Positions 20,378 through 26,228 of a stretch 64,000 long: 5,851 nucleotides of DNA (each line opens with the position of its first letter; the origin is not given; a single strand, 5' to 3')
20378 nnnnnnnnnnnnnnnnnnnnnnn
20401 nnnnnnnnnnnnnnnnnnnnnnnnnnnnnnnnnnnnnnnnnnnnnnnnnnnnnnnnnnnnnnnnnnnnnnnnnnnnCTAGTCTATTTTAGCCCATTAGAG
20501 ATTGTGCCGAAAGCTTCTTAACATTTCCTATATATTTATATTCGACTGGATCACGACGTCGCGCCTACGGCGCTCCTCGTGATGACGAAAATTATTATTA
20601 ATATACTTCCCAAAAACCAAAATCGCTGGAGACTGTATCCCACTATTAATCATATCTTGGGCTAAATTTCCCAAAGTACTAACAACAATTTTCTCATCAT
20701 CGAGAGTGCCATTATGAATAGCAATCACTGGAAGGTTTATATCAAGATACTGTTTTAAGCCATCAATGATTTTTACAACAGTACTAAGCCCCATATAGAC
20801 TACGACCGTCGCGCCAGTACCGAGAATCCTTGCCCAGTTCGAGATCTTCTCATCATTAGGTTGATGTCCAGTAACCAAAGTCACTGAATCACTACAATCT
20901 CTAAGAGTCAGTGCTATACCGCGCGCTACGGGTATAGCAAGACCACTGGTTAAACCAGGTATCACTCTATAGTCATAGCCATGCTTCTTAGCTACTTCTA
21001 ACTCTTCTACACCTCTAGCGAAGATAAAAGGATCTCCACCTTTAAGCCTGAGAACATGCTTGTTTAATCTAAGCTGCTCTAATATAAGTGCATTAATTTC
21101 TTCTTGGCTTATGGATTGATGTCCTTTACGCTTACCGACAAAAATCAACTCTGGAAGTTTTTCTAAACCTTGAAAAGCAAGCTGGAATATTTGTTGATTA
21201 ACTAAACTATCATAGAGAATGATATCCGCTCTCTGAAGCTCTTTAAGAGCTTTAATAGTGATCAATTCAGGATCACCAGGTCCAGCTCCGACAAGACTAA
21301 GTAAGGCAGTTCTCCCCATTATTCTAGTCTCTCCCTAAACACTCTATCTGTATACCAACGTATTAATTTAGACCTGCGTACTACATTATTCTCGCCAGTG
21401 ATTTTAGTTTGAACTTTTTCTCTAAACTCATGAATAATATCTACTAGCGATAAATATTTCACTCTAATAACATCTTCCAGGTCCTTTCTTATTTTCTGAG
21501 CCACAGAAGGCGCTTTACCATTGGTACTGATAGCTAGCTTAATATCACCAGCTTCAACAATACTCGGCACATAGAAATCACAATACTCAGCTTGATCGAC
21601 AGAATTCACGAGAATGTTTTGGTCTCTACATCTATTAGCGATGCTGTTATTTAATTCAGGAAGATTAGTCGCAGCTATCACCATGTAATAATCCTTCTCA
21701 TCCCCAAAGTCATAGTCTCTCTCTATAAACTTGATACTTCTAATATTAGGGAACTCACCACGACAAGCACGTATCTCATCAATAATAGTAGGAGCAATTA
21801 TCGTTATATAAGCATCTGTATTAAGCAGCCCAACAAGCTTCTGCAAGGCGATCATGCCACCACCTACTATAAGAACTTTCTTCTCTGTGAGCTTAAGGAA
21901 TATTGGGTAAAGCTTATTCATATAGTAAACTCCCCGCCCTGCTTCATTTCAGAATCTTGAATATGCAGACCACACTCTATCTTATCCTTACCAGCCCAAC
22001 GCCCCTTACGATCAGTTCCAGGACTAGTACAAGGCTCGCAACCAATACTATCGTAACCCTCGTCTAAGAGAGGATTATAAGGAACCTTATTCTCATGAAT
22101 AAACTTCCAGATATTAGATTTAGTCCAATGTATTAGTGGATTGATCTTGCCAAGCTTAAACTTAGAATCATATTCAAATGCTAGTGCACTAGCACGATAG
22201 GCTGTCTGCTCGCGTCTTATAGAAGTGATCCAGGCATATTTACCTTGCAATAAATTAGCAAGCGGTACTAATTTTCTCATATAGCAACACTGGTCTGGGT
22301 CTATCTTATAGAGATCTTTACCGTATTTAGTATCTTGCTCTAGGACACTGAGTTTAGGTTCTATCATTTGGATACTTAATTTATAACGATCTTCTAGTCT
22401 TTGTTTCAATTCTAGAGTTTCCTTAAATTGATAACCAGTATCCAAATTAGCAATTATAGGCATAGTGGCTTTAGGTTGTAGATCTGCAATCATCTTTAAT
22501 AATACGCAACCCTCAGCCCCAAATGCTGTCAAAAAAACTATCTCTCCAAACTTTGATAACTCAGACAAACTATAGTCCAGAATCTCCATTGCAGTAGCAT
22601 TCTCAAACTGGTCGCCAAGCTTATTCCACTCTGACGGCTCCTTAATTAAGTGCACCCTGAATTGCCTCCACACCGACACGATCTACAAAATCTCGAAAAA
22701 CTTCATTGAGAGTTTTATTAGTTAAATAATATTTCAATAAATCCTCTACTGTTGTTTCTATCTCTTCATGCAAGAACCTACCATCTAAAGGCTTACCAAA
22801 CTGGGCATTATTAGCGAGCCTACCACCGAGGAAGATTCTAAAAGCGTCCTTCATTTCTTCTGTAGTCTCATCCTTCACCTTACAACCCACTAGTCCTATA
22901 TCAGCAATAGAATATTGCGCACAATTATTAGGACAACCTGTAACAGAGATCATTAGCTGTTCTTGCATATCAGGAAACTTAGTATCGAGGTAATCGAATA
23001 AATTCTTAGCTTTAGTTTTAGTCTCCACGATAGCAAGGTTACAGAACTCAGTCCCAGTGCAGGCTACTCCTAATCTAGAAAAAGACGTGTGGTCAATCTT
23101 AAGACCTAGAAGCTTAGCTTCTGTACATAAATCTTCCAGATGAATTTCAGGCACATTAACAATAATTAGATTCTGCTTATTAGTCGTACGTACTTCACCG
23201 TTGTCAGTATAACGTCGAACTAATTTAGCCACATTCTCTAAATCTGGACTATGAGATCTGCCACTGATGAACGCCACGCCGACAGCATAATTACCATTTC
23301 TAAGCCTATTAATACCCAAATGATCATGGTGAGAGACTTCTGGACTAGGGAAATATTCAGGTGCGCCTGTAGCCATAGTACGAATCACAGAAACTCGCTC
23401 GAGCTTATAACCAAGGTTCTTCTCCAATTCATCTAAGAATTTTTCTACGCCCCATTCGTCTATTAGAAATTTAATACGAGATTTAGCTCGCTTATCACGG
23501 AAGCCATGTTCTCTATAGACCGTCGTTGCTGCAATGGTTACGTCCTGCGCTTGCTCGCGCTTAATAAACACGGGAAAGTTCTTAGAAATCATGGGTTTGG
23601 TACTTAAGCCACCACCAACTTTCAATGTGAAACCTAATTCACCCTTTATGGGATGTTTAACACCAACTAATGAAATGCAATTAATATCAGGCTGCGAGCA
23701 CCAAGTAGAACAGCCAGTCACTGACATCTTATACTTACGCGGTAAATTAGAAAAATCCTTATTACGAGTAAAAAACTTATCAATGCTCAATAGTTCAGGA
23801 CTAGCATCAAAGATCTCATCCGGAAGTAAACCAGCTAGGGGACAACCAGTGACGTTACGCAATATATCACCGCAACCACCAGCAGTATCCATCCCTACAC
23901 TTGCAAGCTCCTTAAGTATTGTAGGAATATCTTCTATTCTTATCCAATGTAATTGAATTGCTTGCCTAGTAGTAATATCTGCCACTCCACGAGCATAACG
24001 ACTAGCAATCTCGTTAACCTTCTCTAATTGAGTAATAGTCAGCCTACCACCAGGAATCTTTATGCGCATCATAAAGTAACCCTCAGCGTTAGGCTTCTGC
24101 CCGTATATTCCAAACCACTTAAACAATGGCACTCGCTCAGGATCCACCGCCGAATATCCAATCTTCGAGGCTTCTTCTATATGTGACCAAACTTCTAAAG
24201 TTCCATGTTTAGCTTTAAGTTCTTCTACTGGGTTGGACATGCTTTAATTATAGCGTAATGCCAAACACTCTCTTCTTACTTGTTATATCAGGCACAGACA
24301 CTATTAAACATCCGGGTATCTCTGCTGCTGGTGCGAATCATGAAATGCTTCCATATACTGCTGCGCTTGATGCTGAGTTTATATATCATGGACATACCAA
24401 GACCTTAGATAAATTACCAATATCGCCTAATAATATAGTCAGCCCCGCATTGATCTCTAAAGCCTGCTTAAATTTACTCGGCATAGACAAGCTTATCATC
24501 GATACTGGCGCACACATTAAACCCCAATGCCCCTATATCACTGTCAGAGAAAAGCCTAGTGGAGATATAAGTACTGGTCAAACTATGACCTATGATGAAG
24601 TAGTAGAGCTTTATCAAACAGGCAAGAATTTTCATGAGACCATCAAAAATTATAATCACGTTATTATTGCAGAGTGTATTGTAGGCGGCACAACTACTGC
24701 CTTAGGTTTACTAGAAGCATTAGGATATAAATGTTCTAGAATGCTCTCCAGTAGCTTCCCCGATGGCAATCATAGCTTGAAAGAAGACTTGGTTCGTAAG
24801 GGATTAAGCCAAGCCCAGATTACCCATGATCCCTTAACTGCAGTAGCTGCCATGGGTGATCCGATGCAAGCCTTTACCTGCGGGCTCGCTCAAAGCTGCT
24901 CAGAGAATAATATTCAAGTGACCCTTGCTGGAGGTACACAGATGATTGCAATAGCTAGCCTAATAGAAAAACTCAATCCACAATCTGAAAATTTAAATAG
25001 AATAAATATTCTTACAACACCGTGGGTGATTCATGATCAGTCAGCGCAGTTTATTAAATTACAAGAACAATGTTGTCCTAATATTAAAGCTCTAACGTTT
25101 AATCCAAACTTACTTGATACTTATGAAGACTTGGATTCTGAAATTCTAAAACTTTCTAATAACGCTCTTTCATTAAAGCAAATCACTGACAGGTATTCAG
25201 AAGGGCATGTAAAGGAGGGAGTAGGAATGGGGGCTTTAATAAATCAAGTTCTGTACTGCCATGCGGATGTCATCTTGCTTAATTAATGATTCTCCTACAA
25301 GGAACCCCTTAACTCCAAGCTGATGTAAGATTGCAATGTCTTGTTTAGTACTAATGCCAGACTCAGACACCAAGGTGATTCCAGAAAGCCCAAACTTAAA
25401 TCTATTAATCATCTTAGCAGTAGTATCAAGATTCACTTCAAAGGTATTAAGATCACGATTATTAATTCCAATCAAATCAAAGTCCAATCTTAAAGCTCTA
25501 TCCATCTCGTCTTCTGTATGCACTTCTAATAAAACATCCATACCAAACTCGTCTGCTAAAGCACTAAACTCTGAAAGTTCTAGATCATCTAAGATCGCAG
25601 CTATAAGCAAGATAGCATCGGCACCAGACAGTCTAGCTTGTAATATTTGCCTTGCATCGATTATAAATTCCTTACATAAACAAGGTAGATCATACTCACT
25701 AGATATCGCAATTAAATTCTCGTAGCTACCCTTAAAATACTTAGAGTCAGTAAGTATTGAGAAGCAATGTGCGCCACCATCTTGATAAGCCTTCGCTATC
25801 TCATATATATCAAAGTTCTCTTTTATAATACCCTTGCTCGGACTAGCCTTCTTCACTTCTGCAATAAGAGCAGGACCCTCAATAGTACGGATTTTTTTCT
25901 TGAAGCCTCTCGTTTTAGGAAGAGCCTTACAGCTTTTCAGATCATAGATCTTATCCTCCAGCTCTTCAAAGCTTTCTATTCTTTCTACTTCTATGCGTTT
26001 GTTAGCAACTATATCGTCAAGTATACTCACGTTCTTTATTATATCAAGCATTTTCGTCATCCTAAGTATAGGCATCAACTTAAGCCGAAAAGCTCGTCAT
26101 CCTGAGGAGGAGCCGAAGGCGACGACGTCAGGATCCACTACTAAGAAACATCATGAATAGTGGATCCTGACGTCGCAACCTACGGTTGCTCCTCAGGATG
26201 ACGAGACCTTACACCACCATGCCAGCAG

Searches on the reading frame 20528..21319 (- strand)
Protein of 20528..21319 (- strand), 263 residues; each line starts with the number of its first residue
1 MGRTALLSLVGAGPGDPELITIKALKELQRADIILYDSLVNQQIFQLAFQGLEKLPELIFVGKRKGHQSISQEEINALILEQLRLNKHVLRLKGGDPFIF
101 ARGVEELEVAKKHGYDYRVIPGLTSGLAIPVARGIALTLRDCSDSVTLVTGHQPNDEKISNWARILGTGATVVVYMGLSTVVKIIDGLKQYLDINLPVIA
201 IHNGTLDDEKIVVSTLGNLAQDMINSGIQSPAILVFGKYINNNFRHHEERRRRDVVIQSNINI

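Call 45: search_protein_families(library=pfam, proteins=[window:20528-21319:-], max_evalue=0.00001)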
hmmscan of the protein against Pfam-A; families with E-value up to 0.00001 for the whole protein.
window:20528-21319:- (263 aa): 1 family
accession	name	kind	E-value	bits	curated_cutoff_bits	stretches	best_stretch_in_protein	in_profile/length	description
PF00590.25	TP_methylase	-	6.8e-47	160.6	27.8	1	7-220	2-212/212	Tetrapyrrole (Corrin/Porphyrin) Methylases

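Call 60: search_protein_families(library=ncbifam, proteins=[window:20528-21319:-], max_evalue=0.001)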
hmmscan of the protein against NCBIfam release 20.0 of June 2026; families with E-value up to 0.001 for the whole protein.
window:20528-21319:- (263 aa): 22 families
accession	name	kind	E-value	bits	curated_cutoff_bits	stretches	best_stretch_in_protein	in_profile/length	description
NF004790.0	PRK06136.1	subfamily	1.2e-75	254.4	198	1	7-247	6-244/250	uroporphyrinogen-III C-methyltransferase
NF007922.1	PRK10637.1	equivalog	2.3e-73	247.7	400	1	7-239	219-448/450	siroheme synthase CysG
TIGR01469.1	cobA_cysG_Cterm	equivalog_domain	9.6e-72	241.6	185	1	8-241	4-235/238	uroporphyrinogen-III C-methyltransferase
NF005524.0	PRK07168.1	equivalog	3e-41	141.5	603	1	8-240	6-235/474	uroporphyrin-III C-methyltransferase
TIGR01465.1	cobM_cbiF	equivalog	4.1e-37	127.8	259.65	1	8-245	2-232/247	precorrin-4 C(11)-methyltransferase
NF012017.0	PRK15473.1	equivalog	1.8e-26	93.1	408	1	7-246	10-242/257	cobalt-precorrin-4 methyltransferase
TIGR01467.1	cobI_cbiL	equivalog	2.4e-13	50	163.25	1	7-214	3-211/230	precorrin-2 C(20)-methyltransferase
NF004647.0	PRK05990.1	equivalog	2.6e-13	50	271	2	8-36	9-37/245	precorrin-2 C(20)-methyltransferase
NF004058.0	PRK05576.1-1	equivalog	1.9e-12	47.2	239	1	7-129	4-131/221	cobalt-factor II C(20)-methyltransferase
TIGR01466.1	cobJ_cbiH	equivalog_domain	6.1e-11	42.3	246.35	1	7-225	1-213/239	precorrin-3B C(17)-methyltransferase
NF004455.0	PRK05787.1-3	equivalog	2.3e-10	40.4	258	1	7-221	3-203/221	cobalt-precorrin-7 (C(5))-methyltransferase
NF004423.0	PRK05765.1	equivalog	3.6e-10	39.8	332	1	7-229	5-218/247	precorrin-3B C(17)-methyltransferase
NF004614.0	PRK05948.1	equivalog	1.1e-08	34.8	251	1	4-183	5-186/242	precorrin-2 C(20)-methyltransferase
TIGR02434.1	CobF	equivalog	2.7e-08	33.7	195.8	0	7-35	3-31/250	precorrin-6A synthase (deacetylating)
NF004062.0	PRK05576.1-5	equivalog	4e-08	32.9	194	1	7-212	3-197/219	cobalt-factor II C(20)-methyltransferase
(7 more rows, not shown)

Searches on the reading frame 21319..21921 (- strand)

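Call 45: search_protein_families(library=pfam, proteins=[window:21319-21921:-], max_evalue=0.00001)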
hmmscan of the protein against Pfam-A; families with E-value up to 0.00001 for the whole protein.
window:21319-21921:- (200 aa): 2 families
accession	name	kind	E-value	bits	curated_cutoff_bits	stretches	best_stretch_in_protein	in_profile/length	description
PF13241.12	NAD_binding_7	-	4.8e-30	104.6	22.1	1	7-120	1-104/104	Putative NAD(P)-binding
PF14824.11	Sirohm_synth_M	-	4.8e-08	32.8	25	1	125-150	2-27/28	Sirohaem biosynthesis protein central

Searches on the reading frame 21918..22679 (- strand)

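Call 45: search_protein_families(library=pfam, proteins=[window:21918-22679:-], max_evalue=0.00001)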
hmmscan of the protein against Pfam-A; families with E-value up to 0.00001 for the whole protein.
window:21918-22679:- (253 aa): 1 family
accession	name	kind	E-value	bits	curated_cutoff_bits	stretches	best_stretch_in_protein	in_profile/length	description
PF01507.26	PAPS_reduct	-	4.9e-44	150.9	22.5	1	46-220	1-175/175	Phosphoadenosine phosphosulfate reductase domain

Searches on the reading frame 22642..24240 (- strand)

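Call 45: search_protein_families(library=pfam, proteins=[window:22642-24240:-], max_evalue=0.00001)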
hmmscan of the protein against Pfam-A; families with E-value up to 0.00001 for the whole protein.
window:22642-24240:- (532 aa): 2 families
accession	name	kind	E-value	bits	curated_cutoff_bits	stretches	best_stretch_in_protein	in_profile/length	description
PF01077.27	NIR_SIR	-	2.2e-55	186.9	27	2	124-279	2-157/158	Nitrite and sulphite reductase 4Fe-4S domain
PF03460.22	NIR_SIR_ferr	-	1.1e-33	115.2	24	2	50-114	4-68/69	Nitrite/Sulfite reductase ferredoxin-like half domain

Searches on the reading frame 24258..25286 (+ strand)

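Call 45: search_protein_families(library=pfam, proteins=[window:24258-25286:+], max_evalue=0.00001)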
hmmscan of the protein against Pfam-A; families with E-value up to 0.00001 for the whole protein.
window:24258-25286:+ (342 aa): 1 family
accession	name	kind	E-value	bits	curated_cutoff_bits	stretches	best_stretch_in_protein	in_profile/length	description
PF02277.22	DBI_PRT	-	1.2e-09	38.4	22.6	1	75-244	96-265/329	Phosphoribosyltransferase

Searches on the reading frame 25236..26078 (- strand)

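Call 45: search_protein_families(library=pfam, proteins=[window:25236-26078:-], max_evalue=0.00001)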
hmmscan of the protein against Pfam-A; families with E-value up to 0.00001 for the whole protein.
window:25236-26078:- (280 aa): 1 family
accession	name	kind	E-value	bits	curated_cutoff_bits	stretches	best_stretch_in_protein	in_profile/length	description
PF00218.27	IGPS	-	1.7e-84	283.4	27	1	20-278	1-254/254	Indole-3-glycerol phosphate synthase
